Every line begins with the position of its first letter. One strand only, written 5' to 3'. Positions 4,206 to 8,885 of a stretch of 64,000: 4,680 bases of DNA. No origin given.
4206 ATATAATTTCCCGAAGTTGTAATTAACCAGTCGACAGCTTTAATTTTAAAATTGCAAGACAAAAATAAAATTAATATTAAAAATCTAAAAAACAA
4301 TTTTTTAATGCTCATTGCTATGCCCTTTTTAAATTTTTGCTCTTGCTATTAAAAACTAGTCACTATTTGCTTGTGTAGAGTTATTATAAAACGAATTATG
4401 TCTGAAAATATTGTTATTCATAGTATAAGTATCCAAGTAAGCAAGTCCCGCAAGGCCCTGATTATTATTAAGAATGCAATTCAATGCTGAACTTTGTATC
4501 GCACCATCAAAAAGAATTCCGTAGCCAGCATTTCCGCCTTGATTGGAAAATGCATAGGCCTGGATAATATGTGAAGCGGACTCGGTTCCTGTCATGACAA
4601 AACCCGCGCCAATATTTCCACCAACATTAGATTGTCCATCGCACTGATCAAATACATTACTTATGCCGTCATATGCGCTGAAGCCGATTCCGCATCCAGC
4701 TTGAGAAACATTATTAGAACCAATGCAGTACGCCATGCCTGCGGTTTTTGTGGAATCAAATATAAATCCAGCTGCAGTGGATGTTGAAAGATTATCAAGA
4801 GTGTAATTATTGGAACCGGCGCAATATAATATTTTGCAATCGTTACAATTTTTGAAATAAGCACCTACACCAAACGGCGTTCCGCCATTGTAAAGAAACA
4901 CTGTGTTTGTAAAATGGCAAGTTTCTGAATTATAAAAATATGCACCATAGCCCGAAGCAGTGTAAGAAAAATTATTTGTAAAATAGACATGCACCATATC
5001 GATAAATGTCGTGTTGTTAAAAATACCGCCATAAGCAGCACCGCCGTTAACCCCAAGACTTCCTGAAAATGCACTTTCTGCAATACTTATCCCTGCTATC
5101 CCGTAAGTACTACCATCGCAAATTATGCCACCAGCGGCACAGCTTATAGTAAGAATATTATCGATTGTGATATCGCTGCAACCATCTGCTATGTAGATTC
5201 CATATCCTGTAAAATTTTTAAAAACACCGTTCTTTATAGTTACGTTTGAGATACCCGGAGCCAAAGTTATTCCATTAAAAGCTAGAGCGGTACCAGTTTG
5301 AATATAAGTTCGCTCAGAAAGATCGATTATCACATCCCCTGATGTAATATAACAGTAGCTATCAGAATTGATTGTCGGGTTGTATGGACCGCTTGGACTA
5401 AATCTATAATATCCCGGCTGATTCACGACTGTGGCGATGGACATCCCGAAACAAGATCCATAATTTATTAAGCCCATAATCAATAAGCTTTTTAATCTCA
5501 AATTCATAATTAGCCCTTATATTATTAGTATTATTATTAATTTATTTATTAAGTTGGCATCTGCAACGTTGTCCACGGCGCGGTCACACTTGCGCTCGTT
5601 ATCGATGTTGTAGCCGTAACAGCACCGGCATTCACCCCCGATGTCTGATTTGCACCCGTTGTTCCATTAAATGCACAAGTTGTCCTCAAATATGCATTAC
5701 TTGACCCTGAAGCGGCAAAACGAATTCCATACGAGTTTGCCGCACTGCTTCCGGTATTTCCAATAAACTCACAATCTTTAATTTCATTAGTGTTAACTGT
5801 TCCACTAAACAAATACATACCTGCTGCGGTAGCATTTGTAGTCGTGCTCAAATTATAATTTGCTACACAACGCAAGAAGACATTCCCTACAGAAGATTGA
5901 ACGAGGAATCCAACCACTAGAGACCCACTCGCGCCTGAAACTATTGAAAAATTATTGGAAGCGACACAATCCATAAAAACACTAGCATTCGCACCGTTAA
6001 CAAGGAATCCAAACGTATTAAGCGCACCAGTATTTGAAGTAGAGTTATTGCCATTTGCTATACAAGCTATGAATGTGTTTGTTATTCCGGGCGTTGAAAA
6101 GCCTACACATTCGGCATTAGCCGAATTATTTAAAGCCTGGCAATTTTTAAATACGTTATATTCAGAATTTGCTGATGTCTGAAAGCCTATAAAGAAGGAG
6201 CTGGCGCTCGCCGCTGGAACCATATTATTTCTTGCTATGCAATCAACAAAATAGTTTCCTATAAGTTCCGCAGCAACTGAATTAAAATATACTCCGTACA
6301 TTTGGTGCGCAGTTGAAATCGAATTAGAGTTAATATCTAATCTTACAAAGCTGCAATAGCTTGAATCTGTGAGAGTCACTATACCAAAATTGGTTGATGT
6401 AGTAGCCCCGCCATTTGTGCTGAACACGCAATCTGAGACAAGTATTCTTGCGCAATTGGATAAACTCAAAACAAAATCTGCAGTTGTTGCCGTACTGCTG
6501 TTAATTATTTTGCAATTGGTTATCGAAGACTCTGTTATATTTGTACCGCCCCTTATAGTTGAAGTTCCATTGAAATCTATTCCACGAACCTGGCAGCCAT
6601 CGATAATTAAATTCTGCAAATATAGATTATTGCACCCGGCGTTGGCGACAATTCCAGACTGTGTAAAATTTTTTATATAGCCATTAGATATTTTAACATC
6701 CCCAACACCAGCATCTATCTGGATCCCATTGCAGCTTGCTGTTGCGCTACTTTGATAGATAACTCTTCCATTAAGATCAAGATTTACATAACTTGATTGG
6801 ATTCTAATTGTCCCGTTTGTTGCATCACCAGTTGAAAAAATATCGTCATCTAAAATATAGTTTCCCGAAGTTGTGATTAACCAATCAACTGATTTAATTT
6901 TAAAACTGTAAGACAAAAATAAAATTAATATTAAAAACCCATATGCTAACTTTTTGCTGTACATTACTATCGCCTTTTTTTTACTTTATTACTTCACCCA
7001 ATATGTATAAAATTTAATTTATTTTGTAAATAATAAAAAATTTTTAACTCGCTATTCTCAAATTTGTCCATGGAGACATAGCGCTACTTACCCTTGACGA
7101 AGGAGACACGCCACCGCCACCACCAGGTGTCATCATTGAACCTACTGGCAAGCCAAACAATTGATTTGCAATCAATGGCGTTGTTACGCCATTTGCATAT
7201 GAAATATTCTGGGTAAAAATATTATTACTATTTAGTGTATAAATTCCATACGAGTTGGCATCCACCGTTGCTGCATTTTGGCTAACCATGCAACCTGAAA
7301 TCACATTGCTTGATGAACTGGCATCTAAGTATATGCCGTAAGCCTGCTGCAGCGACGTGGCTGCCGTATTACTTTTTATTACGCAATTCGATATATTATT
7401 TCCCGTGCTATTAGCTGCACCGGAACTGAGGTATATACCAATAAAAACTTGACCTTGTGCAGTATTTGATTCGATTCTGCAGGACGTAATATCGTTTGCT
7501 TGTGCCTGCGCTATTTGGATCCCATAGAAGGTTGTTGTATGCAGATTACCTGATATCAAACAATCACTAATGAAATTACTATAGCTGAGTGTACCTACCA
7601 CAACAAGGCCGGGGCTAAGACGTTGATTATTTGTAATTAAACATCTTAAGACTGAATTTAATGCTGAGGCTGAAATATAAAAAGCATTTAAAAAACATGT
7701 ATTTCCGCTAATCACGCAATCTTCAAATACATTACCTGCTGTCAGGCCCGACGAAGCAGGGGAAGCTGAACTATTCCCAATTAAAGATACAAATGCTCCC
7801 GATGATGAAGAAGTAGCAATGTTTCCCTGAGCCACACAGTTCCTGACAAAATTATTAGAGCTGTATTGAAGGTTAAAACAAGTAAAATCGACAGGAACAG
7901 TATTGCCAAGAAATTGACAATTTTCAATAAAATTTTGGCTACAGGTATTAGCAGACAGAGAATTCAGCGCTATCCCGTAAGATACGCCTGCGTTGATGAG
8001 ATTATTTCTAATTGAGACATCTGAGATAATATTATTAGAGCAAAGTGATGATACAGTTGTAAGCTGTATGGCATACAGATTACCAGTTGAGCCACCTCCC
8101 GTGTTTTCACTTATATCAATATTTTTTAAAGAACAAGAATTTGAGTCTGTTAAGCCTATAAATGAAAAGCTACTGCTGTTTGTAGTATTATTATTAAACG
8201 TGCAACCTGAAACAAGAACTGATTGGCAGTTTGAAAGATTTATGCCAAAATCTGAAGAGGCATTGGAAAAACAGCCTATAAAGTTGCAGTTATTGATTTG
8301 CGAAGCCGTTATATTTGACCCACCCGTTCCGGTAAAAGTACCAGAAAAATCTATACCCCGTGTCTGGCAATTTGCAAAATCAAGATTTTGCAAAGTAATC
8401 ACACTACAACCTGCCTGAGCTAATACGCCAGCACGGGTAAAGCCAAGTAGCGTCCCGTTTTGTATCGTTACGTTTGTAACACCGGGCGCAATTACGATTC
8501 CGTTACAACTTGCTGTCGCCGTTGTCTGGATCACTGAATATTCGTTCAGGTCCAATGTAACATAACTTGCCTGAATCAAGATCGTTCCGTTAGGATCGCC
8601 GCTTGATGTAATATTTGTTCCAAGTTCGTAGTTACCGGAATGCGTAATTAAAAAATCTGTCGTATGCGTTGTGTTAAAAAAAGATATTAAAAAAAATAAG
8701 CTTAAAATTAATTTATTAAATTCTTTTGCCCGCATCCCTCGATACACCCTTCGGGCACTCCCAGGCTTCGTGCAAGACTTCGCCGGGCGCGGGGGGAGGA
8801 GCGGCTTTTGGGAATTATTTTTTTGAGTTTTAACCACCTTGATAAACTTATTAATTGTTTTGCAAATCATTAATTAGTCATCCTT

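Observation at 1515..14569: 13-kb tandem array of six secreted beta-helix paralogs with homogenised ends and divergent centres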

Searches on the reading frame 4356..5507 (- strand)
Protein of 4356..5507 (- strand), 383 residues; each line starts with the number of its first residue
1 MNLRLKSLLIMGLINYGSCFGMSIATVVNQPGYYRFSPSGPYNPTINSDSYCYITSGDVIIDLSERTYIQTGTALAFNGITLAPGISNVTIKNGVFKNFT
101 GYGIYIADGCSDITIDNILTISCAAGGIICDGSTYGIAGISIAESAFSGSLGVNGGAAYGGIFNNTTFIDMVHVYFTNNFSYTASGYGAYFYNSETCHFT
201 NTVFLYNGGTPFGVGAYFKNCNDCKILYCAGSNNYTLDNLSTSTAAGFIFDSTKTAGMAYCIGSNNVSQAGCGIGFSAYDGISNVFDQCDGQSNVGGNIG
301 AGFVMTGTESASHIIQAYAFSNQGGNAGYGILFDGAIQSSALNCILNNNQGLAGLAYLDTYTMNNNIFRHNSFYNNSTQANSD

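Call 4: search_protein_families(library=pfam, proteins=[window:4356-5507:-], max_evalue=1)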
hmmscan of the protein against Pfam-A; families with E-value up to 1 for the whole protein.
window:4356-5507:- (383 aa): 1 family
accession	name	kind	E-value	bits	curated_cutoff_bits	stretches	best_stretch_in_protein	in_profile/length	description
PF13229.12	Beta_helix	-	3.7e-06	27.1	25.9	3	58-134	71-149/158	Right handed beta helix region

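Call 5: search_protein_families(library=ncbifam, proteins=[window:4356-5507:-], max_evalue=1)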
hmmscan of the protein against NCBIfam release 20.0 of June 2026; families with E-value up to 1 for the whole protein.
window:4356-5507:- (383 aa): 1 family
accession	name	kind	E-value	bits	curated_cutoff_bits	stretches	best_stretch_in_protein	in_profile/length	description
NF040832.1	sulfhyd_HydA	equivalog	0.46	9.5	880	0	177-236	231-290/426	NADPH-dependent hydrogenase/sulfhydrogenase 1 subunit alpha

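Call 60: search_protein_families(library=phrogs, proteins=[window:4359-5507:-], max_evalue=0.01)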
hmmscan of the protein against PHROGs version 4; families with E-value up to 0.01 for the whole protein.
window:4359-5507:- (383 aa): 0 families

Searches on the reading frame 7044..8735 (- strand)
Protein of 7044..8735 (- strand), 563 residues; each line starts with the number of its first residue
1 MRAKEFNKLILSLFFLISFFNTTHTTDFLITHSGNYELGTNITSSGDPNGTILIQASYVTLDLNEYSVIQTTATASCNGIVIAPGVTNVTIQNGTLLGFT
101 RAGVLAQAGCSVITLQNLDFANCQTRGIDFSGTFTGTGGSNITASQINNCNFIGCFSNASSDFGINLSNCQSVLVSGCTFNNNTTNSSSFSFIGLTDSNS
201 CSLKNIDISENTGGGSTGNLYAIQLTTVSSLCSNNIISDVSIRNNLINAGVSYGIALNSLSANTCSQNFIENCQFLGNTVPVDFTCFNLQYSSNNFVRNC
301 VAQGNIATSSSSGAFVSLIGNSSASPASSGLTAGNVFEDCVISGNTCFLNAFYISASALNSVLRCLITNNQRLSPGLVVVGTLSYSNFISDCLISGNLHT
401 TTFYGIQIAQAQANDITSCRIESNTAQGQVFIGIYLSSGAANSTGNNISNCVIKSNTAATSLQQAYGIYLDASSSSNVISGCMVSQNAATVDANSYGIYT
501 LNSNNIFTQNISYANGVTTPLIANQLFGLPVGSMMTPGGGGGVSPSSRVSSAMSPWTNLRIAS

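Call 4: search_protein_families(library=pfam, proteins=[window:7044-8735:-], max_evalue=1)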
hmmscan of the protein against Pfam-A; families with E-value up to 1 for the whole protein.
window:7044-8735:- (563 aa): 2 families
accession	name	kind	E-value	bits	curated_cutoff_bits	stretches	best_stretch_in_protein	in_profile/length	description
PF13229.12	Beta_helix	-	4.2e-18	65.9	25.9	4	329-457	33-138/158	Right handed beta helix region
PF05048.19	NosD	-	1.3e-06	28.5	23.6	3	385-447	109-167/212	Periplasmic copper-binding protein (NosD)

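Call 5: search_protein_families(library=ncbifam, proteins=[window:7044-8735:-], max_evalue=1)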
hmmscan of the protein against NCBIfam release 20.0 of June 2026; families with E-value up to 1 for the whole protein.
window:7044-8735:- (563 aa): 0 families

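Call 16: find_related_loci(query=A2, collection=genome_contigs, flank=10000)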
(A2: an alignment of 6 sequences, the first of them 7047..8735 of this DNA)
Query A2 (563 aa) in genome_contigs; peptide patterns used: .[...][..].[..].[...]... (x = any residue, [..] = any of these).
52 stretches matched a pattern; 27 encode a relative of the query (tblastn E <= 1e-3); 26 distinct loci.
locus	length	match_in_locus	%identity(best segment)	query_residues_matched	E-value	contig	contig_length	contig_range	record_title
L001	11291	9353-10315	28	28-345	2e-10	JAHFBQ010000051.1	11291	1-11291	MAG: bacterium isolate nzgw201 NODE_6205_length_11292_cov_3.218333, whole genome shotgun sequence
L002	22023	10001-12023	29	25-235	1e-9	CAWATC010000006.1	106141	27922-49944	MAG: uncultured Verrucomicrobiae bacterium isolate MFD02242.bin.2.32 genome assembly, contig: contig_17712, whole genome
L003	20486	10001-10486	34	22-186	3e-8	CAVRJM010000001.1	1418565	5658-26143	MAG: Candidatus Babeliales bacterium isolate MFD05580.bin.1.128 genome assembly, contig: contig_10304, whole genome shot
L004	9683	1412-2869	49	25-96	6e-7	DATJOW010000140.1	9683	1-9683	MAG TPA_asm: Candidatus Acidoferrum sp. isolate SMAG_U14897 k141_4456518, whole genome shotgun sequence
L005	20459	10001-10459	26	8-179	2e-6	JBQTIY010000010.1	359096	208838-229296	MAG: Planctomycetota bacterium isolate SAW251 c_000000192701, whole genome shotgun sequence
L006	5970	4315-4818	32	23-192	2e-6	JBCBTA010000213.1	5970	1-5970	MAG: Planctomycetota bacterium isolate J06638_36 k141_296436_length_5970_cov_10.8542, whole genome shotgun sequence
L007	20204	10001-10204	42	29-98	2e-6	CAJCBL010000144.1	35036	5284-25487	MAG: uncultured Verrucomicrobia bacterium isolate Loc080925-8-8m_bin-163 genome assembly, contig: bin-163:144/379, whole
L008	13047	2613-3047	31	21-184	4e-6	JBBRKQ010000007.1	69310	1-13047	MAG: Phycisphaerales bacterium isolate La1_concoct.041 LA1C_C.041_k141_221942L_69310_cov_18.0080, whole genome shotgun s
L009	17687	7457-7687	37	28-104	7e-6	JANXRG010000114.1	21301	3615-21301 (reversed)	MAG: Verrucomicrobia bacterium isolate GL140_6_concoct_55 GL140_6_k141_1509857, whole genome shotgun sequence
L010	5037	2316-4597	33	17-183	5e-6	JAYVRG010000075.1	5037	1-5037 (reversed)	MAG: Phycisphaerales bacterium isolate GL72_UP_metabinner_9 GL72_UP_metabinner_9_74, whole genome shotgun sequence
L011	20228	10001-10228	35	28-104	9e-6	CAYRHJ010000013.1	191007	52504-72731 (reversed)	MAG TPA_asm: uncultured Phycisphaeraceae bacterium isolate binchicken_co31_456 genome assembly, contig: k141_1650548, wh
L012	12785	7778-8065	38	25-128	4e-9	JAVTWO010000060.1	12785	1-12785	MAG: Phycisphaerales bacterium isolate labscale reactor_MAG16 NODE_1930_length_12785_cov_6.972506, whole genome shotgun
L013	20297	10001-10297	32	26-128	1e-5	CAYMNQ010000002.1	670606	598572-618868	MAG TPA_asm: uncultured Phycisphaeraceae bacterium isolate SRP287051_co1_63 genome assembly, contig: NODE_8_length_67060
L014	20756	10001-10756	28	28-303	1e-5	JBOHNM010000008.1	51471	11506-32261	MAG: Phycisphaerales bacterium isolate SE1500_metabat2.bin.1 NODE_126_length_51471_cov_1.420731, whole genome shotgun se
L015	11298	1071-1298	38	28-106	2e-5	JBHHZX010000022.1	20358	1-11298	MAG: Phycisphaerae bacterium isolate K_3_bin.53 NODE_721_length_20358_cov_6.160124, whole genome shotgun sequence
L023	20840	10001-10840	28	30-264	3e-4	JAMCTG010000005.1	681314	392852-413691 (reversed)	MAG: Candidatus Dependentiae bacterium isolate FK_Sedi_A_Bin.178 NODE_1_length_681314_cov_12.6966, whole genome shotgun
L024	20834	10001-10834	29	28-307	4e-8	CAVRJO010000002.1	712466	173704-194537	MAG: Candidatus Babeliales bacterium isolate MFD05580.bin.1.59 genome assembly, contig: contig_50856, whole genome shotg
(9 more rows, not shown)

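Call 20: search_protein_representatives(alignment_id=A2)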
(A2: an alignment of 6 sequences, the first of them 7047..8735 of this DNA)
Query: 6 sequences, 459 profile positions. Proteins with E-value up to 0.001 (for the whole library): 5137; up to 1e-10: 1040; up to 1e-30: 247. The best 150 are listed.
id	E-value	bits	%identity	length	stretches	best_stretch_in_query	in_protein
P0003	1.0e-203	693.5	-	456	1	1-459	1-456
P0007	1.6e-170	584.1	-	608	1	1-458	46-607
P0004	5.7e-152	523.0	-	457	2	9-332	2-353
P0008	1.4e-88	314.0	-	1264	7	24-204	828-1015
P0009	9.1e-88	311.3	-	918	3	10-457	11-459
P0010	8.6e-85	301.5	-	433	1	26-459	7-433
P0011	8.1e-84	298.3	-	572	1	23-456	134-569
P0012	2.8e-82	293.2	-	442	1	7-457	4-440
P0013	3.3e-82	293.0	-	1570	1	21-457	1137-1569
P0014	3.5e-82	292.9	-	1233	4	24-358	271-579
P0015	4.4e-79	282.7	-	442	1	11-457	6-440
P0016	4.6e-79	282.6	-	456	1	8-455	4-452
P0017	6.2e-79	282.2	-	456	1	12-457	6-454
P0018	1.2e-78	281.3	-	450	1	6-458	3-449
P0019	6.6e-77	275.5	-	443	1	9-458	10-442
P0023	9.8e-74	265.1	-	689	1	27-456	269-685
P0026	6.7e-71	255.7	-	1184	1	21-455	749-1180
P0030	1.2e-68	248.3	-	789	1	23-457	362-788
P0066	8.7e-56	205.9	-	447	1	14-459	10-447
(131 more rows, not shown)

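Call 27: find_encoding_contigs(protein=P0066, flank=10000, max_places=3)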
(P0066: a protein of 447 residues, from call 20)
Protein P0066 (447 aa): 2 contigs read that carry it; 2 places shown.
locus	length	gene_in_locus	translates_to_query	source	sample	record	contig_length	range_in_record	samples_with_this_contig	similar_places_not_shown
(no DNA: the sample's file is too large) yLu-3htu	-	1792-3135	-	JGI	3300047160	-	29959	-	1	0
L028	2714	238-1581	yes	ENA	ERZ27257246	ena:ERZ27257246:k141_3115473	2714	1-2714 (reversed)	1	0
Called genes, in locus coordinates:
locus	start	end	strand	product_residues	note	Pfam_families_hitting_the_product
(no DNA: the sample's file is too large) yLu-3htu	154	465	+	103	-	-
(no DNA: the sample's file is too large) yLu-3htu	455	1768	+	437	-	-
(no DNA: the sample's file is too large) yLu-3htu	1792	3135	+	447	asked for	-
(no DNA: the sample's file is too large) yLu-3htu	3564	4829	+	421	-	PF13229:Beta_helix (faint)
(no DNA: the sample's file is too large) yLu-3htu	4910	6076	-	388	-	PF00091:Tubulin, PF12327:FtsZ_C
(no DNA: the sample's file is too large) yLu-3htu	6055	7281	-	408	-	PF11104:PilM_2 (faint), PF14450:FtsA, PF02491:SHS2_FTSA, PF06723:MreB_Mbl, PF14450:FtsA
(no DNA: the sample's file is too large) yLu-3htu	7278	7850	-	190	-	-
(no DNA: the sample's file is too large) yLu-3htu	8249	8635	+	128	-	-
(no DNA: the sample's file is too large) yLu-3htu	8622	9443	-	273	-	PF08032:SpoU_sub_bind, PF00588:SpoU_methylase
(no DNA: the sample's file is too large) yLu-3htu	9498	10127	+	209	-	-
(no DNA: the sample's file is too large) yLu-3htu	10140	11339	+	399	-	PF01168:Ala_racemase_N, PF00842:Ala_racemase_C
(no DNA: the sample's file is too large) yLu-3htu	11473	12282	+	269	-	PF01712:dNK, PF02223:Thymidylate_kin, PF13238:AAA_18 (faint)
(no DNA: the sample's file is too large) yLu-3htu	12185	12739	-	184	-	-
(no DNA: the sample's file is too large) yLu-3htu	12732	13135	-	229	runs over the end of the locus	PF01520:Amidase_3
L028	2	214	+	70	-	?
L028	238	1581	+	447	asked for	-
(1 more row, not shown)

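Call 39: list_cluster_members(proteins=[P0009, P0010, P0012, P0013, P0015, P0016, P0018, P0023, P0026, P0030])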
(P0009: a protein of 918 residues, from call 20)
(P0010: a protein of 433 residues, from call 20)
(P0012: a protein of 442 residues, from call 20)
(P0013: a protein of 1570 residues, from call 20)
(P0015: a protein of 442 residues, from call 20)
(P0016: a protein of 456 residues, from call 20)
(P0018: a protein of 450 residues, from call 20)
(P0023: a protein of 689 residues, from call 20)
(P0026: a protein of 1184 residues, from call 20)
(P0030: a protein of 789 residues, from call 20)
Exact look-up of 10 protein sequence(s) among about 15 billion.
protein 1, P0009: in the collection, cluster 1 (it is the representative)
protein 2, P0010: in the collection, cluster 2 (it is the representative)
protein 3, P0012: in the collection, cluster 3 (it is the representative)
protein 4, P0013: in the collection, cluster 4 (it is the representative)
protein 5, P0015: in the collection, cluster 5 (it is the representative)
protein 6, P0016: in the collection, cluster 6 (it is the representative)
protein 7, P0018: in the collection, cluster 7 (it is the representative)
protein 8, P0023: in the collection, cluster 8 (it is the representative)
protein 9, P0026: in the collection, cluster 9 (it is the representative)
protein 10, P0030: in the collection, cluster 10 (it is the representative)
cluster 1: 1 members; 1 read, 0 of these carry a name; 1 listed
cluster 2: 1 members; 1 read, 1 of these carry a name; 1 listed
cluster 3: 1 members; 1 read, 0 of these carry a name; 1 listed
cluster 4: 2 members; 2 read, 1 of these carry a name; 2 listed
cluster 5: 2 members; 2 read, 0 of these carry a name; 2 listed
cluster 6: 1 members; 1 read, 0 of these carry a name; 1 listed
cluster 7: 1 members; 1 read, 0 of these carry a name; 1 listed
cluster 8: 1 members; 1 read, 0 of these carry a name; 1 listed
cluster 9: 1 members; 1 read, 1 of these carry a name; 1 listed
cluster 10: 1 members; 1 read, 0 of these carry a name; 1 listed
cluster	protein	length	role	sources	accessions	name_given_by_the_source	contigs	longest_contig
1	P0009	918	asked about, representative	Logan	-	-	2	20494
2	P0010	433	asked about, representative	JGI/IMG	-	hypothetical protein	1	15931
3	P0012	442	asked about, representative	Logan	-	-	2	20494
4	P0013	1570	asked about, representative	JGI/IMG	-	-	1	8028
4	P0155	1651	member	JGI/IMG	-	hypothetical protein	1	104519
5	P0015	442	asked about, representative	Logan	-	-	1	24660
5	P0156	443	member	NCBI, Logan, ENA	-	-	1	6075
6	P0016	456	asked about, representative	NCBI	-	-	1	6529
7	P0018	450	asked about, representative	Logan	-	-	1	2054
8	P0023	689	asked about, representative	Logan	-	-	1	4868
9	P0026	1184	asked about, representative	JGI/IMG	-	hypothetical protein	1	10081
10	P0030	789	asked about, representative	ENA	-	-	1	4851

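Call 43: find_related_loci(query=A2, collection=viral_contigs, flank=8000)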
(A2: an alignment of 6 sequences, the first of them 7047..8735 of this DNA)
Query A2 (563 aa) in viral_contigs; peptide patterns used: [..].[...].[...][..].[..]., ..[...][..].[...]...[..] (x = any residue, [..] = any of these).
121 stretches matched a pattern, but none encodes a relative of the query by tblastn (E <= 1e-3).

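Call 60: search_protein_families(library=phrogs, proteins=[window:7047-8735:-], max_evalue=0.01)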
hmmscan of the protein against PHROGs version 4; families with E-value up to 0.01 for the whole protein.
window:7047-8735:- (563 aa): 0 families
